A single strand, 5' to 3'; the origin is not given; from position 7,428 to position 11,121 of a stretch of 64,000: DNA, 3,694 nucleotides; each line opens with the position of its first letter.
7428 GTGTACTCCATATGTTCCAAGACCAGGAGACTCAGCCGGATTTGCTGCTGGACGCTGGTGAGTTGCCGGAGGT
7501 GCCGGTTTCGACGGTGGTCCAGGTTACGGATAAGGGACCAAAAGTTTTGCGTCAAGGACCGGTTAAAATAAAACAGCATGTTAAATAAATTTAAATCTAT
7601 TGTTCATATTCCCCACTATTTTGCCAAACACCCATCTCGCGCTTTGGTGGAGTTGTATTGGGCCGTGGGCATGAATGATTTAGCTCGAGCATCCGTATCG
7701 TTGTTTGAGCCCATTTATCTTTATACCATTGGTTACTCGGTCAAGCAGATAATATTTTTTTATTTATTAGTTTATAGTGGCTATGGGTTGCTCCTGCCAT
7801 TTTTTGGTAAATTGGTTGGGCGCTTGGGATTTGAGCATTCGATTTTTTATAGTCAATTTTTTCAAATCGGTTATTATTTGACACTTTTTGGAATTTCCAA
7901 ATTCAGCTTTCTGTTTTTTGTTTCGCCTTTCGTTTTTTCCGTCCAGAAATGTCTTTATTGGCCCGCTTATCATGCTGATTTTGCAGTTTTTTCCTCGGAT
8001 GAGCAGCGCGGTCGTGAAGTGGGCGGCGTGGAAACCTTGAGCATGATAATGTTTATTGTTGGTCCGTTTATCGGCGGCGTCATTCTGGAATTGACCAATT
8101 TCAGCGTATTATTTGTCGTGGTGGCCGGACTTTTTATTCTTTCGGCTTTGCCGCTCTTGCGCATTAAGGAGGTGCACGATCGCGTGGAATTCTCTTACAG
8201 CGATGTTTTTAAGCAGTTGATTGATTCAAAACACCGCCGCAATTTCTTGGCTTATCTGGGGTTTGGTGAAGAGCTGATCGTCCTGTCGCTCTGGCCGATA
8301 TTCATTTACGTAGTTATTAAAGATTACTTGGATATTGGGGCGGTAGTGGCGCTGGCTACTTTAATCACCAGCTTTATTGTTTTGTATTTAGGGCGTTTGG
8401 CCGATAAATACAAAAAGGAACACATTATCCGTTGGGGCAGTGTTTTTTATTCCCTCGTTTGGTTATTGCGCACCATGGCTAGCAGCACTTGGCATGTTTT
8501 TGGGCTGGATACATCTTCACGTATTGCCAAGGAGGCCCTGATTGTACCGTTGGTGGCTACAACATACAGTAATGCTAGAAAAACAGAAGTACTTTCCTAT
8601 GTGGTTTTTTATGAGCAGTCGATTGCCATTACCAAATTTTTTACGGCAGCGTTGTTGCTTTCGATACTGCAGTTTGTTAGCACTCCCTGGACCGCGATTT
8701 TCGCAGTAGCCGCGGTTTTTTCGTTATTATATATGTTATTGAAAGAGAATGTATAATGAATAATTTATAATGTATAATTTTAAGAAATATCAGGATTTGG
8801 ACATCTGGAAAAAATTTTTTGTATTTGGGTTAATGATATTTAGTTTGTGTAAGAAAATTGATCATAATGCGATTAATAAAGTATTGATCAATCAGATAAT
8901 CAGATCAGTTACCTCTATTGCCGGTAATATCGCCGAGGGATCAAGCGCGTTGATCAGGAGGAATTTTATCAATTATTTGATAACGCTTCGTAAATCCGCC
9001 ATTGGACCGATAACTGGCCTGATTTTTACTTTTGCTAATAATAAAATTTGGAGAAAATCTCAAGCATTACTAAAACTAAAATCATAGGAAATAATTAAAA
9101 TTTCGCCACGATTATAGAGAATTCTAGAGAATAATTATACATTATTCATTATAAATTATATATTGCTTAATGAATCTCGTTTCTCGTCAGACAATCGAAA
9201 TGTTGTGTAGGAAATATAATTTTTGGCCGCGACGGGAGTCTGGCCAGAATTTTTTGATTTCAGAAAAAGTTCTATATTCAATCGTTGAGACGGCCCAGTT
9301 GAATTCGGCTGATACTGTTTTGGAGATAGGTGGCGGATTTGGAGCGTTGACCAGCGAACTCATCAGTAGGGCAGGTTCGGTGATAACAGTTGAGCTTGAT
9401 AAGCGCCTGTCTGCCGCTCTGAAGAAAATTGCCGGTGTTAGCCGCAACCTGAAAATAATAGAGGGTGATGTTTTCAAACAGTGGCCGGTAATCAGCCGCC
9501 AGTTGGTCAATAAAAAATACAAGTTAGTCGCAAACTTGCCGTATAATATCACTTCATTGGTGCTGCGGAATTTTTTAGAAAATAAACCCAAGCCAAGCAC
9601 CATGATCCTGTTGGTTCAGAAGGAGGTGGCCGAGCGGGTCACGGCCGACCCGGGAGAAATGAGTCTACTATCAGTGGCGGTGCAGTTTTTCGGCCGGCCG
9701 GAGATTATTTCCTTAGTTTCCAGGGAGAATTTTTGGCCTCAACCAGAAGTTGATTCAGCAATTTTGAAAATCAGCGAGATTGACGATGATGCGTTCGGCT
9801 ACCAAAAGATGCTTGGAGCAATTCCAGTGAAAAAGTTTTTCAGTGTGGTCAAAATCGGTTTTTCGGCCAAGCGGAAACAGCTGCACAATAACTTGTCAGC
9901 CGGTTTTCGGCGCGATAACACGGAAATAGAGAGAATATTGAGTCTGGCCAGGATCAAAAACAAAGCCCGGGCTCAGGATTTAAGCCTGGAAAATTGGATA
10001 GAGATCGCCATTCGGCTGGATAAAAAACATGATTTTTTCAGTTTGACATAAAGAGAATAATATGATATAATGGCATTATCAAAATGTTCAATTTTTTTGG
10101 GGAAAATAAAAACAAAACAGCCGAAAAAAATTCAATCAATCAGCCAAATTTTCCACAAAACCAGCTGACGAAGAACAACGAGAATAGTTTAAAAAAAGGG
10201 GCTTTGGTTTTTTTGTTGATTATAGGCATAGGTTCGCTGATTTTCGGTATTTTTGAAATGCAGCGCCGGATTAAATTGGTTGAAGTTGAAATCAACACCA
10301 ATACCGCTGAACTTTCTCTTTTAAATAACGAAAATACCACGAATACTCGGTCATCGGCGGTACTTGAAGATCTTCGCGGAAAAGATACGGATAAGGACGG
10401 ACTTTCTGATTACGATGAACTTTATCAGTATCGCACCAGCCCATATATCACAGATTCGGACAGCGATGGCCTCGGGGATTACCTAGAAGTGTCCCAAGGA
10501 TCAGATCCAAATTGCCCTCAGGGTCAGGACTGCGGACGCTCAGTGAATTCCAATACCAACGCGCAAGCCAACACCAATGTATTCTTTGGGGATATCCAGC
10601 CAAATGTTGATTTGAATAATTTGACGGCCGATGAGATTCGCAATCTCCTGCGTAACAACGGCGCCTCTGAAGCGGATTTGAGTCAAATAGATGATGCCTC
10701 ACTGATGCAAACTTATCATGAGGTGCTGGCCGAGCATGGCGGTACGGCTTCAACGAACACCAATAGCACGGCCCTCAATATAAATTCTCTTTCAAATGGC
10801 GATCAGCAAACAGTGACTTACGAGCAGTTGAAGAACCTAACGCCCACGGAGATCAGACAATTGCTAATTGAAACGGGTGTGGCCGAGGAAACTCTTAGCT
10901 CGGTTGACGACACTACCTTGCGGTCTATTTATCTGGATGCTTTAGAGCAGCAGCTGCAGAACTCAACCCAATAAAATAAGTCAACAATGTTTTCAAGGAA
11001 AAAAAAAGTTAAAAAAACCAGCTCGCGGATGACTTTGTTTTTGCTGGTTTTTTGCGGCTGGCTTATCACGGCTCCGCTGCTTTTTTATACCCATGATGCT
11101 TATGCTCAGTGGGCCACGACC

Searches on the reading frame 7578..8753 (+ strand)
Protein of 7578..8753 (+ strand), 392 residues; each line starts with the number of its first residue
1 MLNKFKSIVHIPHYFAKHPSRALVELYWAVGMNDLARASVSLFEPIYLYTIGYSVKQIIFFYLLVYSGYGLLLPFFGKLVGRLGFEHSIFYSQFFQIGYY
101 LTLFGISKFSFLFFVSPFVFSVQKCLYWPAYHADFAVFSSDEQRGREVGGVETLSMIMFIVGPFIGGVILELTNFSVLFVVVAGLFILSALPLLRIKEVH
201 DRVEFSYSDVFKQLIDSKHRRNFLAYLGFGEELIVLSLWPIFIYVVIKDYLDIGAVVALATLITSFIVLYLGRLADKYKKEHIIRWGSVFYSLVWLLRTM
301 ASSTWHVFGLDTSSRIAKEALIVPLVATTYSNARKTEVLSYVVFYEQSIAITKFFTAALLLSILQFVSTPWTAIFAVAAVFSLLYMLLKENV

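Call 45: search_protein_families(library=pfam, proteins=[window:7578-8753:+], max_evalue=0.001)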
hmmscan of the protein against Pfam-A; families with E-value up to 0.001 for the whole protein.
window:7578-8753:+ (392 aa): 1 family
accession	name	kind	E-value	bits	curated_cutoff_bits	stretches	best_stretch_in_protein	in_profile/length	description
PF07690.21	MFS_1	-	2.6e-21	76.4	33.4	2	28-210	3-187/347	Major Facilitator Superfamily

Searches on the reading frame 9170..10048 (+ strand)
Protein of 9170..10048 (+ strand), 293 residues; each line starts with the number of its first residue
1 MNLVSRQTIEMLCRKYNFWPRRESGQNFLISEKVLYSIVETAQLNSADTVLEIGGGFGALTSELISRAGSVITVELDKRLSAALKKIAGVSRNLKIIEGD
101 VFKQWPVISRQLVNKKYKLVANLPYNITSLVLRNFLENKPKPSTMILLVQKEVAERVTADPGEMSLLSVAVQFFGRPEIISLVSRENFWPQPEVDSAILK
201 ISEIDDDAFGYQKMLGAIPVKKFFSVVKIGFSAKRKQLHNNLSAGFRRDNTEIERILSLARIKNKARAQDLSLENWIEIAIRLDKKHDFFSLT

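Call 29: search_protein_families(library=pfam, proteins=[window:9170-10048:+], max_evalue=0.01)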
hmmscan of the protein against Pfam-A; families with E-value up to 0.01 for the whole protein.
window:9170-10048:+ (293 aa): 4 families
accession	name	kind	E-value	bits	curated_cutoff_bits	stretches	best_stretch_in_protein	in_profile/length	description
PF00398.26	RrnaAD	-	2.4e-52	178.1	24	1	21-280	5-258/263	Ribosomal RNA adenine dimethylase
PF01135.25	PCMT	-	0.0007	19.9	20.3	1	26-106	52-138/210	Protein-L-isoaspartate(D-aspartate) O-methyltransferase (PCMT)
PF13649.12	Methyltransf_25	-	0.0045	18.1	27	1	50-106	1-59/97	Methyltransferase domain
PF00891.24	Methyltransf_2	-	0.0053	16.6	22.3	1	37-104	53-123/210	O-methyltransferase domain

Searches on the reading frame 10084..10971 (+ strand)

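Call 29: search_protein_families(library=pfam, proteins=[window:10084-10971:+], max_evalue=0.01)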
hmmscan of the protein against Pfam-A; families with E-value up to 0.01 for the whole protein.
window:10084-10971:+ (296 aa): 2 families
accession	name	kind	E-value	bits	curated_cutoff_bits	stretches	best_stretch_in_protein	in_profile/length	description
PF18884.5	TSP3_bac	-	9e-06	25.9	25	1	124-143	1-20/22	Bacterial TSP3 repeat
PF22802.1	RsiG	-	0.0013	18.8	27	0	175-201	5-31/65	RsiG-like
